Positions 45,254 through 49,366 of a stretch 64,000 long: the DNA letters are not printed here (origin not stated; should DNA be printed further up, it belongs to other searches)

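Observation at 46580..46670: PolC lacks its 3'-5' proofreading exonuclease domain through a clean in-frame absence inside the PHP domain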

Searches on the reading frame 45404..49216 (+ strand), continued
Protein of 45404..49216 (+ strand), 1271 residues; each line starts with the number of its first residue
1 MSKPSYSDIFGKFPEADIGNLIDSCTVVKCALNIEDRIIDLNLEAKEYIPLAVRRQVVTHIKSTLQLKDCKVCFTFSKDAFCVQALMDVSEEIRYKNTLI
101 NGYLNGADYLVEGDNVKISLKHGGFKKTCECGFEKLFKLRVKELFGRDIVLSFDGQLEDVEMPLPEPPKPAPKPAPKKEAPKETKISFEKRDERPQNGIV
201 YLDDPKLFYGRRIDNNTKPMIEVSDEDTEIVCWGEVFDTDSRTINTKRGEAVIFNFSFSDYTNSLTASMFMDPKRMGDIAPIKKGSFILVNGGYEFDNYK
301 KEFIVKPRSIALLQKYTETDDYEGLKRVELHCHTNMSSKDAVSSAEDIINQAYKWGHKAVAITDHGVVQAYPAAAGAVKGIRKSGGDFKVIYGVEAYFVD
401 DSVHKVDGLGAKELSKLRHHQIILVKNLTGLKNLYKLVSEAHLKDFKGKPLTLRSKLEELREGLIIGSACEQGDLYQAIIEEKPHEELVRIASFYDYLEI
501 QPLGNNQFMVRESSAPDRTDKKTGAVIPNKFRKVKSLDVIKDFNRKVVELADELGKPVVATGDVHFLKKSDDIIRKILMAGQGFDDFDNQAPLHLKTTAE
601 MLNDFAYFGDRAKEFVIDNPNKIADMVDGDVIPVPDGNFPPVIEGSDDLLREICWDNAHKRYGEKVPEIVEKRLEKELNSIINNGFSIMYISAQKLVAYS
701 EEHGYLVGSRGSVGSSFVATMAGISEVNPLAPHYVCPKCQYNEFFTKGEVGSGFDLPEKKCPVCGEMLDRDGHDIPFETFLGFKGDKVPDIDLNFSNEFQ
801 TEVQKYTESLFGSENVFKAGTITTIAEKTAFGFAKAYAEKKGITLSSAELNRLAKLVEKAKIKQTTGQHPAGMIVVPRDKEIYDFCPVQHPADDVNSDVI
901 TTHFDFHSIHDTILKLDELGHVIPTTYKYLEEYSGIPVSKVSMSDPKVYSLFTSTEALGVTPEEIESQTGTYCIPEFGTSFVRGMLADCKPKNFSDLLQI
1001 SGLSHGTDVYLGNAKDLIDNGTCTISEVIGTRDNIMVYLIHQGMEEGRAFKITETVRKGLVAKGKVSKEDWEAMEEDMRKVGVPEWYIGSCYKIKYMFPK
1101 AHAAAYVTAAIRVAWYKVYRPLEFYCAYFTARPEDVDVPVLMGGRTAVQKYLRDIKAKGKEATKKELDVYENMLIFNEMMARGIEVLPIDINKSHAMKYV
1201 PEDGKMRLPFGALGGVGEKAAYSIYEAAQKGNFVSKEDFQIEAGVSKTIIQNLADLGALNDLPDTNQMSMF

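Call 53: search_protein_families(library=pfam, proteins=[L027:10831-11808:+, P0141, P0145, P0153, P0168, P0231, P0176], max_evalue=1)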
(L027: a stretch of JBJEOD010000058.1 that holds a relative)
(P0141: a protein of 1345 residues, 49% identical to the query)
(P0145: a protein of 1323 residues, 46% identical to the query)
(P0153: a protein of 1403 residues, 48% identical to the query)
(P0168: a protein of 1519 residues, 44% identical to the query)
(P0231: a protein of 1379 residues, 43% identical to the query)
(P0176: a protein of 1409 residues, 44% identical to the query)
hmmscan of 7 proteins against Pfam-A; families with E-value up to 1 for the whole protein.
L027:10831-11808:+ (326 aa): 9 families
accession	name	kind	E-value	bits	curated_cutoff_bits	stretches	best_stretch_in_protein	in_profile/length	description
PF00929.31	RNase_T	-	1.6e-20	74.7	24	1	11-165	1-164/164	Exonuclease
PF16473.11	Rv2179c-like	-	2.8e-05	24.3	27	2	70-165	76-173/177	3'-5' exoribonuclease Rv2179c-like domain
PF00533.33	BRCT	-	0.0001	22.9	21.3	1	227-297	5-65/78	BRCA1 C Terminus (BRCT) domain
PF01612.26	DNA_pol_A_exo1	-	0.0026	18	23.6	1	4-108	16-97/173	3'-5' exonuclease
PF13482.12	RNase_H_2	-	0.0038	17.6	22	0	82-177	53-143/165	RNase_H superfamily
PF16589.12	BRCT_2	-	0.02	15.6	27.3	1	228-286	3-57/86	BRCT domain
PF04857.26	CAF1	-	0.032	14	24.2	0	66-106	187-225/320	CAF1 family ribonuclease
PF21861.2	RepB_C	-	0.13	12.7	27.3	0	300-313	12-25/58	Replication protein RepB, C-terminal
PF21762.3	DEDDh_C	-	0.16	12.6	27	0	87-166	107-186/188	DNA polymerase III subunit epsilon-like, C-terminal domain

P0141 (1345 aa): 8 families
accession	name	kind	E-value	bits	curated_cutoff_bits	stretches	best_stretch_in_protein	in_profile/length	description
PF07733.18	DNA_pol3_alpha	-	6.3e-56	190.3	23.9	2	734-916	2-144/260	Bacterial DNA polymerase III alpha NTPase domain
PF02811.25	PHP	-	5.6e-26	92.3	26.4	1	301-599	1-148/164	PHP domain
PF17657.6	DNA_pol3_finger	-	6.5e-24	84.6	22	1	1007-1153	2-160/166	Bacterial DNA polymerase III alpha subunit finger domain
PF14579.12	HHH_6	-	2.9e-12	47.1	25.6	1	1256-1335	1-83/90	Helix-hairpin-helix motif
PF12836.13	HHH_3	-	0.0014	19.1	27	1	1284-1328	17-62/65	Helix-hairpin-helix motif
PF01336.31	tRNA_anti-codon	-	0.0034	17.7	27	1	205-266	1-56/75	OB-fold nucleic acid binding domain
PF18929.5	DUF5678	-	0.031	14.6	23.2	1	323-352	2-31/49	Family of unknown function (DUF5678)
PF14634.12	zf-RING_5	-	0.6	10.6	27.9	0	818-850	22-42/43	zinc-RING finger domain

P0145 (1323 aa): 7 families
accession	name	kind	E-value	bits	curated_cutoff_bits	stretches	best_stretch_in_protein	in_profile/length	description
PF07733.18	DNA_pol3_alpha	-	1.9e-55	188.7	23.9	2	712-893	2-144/260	Bacterial DNA polymerase III alpha NTPase domain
PF02811.25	PHP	-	1.1e-28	101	26.4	1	298-579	1-151/164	PHP domain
PF17657.6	DNA_pol3_finger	-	4.5e-22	78.6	22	1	990-1131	12-159/166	Bacterial DNA polymerase III alpha subunit finger domain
PF01336.31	tRNA_anti-codon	-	2.1e-10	40.8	27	1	199-282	1-74/75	OB-fold nucleic acid binding domain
PF14579.12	HHH_6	-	1.2e-08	35.5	25.6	1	1234-1314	1-84/90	Helix-hairpin-helix motif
PF13742.12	tRNA_anti_2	-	0.15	12.7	27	1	204-280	22-94/95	OB-fold nucleic acid binding domain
PF20731.2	RE_NgoFVII_C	-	0.19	12.2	23.8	0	120-140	93-113/131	NgoFVII C-terminal B3-like DNA-binding domain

P0153 (1403 aa): 6 families
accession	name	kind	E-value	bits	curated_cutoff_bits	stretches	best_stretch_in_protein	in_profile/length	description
PF07733.18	DNA_pol3_alpha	-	5.1e-53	180.8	23.9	2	782-968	2-147/260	Bacterial DNA polymerase III alpha NTPase domain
PF02811.25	PHP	-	1e-26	94.6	26.4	1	307-642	1-145/164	PHP domain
PF17657.6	DNA_pol3_finger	-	1.4e-18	67.3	22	1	1056-1199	2-156/166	Bacterial DNA polymerase III alpha subunit finger domain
PF14579.12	HHH_6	-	8.5e-13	48.8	25.6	1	1310-1392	1-86/90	Helix-hairpin-helix motif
PF14480.11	DNA_pol3_a_NI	-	0.023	15.1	22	1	5-52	14-60/72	DNA polymerase III polC-type N-terminus I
PF00210.30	Ferritin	-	0.072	13.5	24.5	0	1165-1204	49-87/142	Ferritin-like domain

P0168 (1519 aa): 7 families
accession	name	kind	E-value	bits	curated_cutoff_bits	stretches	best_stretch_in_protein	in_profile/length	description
PF07733.18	DNA_pol3_alpha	-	4.7e-52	177.6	23.9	2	889-1075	2-146/260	Bacterial DNA polymerase III alpha NTPase domain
PF02811.25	PHP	-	1.3e-26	94.3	26.4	2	354-448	1-94/164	PHP domain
PF17657.6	DNA_pol3_finger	-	1.5e-19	70.4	22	1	1164-1303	2-150/166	Bacterial DNA polymerase III alpha subunit finger domain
PF14579.12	HHH_6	-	2.3e-11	44.2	25.6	1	1415-1498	1-85/90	Helix-hairpin-helix motif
PF12836.13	HHH_3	-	2.8e-10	40.6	27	1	1443-1488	16-61/65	Helix-hairpin-helix motif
PF03934.19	T2SSK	-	0.041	14.7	24.2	1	1447-1481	16-49/63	Type II secretion system (T2SS), protein K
PF14149.11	YhfH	-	0.12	12.7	27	1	998-1011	11-24/37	YhfH-like protein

P0231 (1379 aa): 6 families
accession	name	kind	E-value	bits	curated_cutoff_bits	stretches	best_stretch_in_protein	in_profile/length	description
PF07733.18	DNA_pol3_alpha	-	1.3e-51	176.2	23.9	2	767-951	2-148/260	Bacterial DNA polymerase III alpha NTPase domain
PF02811.25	PHP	-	1.5e-31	110.4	26.4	1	319-624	1-143/164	PHP domain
PF17657.6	DNA_pol3_finger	-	4.7e-22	78.5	22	1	1052-1192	12-161/166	Bacterial DNA polymerase III alpha subunit finger domain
PF14579.12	HHH_6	-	5.8e-13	49.3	25.6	1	1291-1372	1-85/90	Helix-hairpin-helix motif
PF01336.31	tRNA_anti-codon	-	0.00072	19.9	27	1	224-299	1-70/75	OB-fold nucleic acid binding domain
PF12836.13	HHH_3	-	0.011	16.2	27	1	1319-1362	17-61/65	Helix-hairpin-helix motif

P0176 (1409 aa): 11 families
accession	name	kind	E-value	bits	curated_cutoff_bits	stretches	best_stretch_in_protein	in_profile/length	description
PF07733.18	DNA_pol3_alpha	-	1.1e-54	186.3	23.9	1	789-1060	2-260/260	Bacterial DNA polymerase III alpha NTPase domain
PF02811.25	PHP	-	1.5e-24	87.7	26.4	1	308-635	1-144/164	PHP domain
PF17657.6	DNA_pol3_finger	-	4.7e-18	65.5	22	1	1074-1207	18-157/166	Bacterial DNA polymerase III alpha subunit finger domain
PF14579.12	HHH_6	-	7.8e-13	48.9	25.6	1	1314-1395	1-84/90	Helix-hairpin-helix motif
PF12836.13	HHH_3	-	5.5e-05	23.6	27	1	1342-1386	16-61/65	Helix-hairpin-helix motif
PF01336.31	tRNA_anti-codon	-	0.00031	21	27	1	214-292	3-75/75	OB-fold nucleic acid binding domain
PF04919.18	DUF655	-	0.046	14.1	22.2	1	1342-1376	118-152/181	Protein of unknown function (DUF655)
PF13742.12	tRNA_anti_2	-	0.05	14.3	27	1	209-289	18-94/95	OB-fold nucleic acid binding domain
PF19995.5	iSTAND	-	0.13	13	24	0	118-175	20-79/163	inactive STAND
PF15595.11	Imm51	-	0.2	12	29.8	1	114-150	56-92/104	Immunity protein 51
PF09723.15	Zn_ribbon_8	-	0.22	12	34.4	1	876-912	6-39/41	Zinc ribbon domain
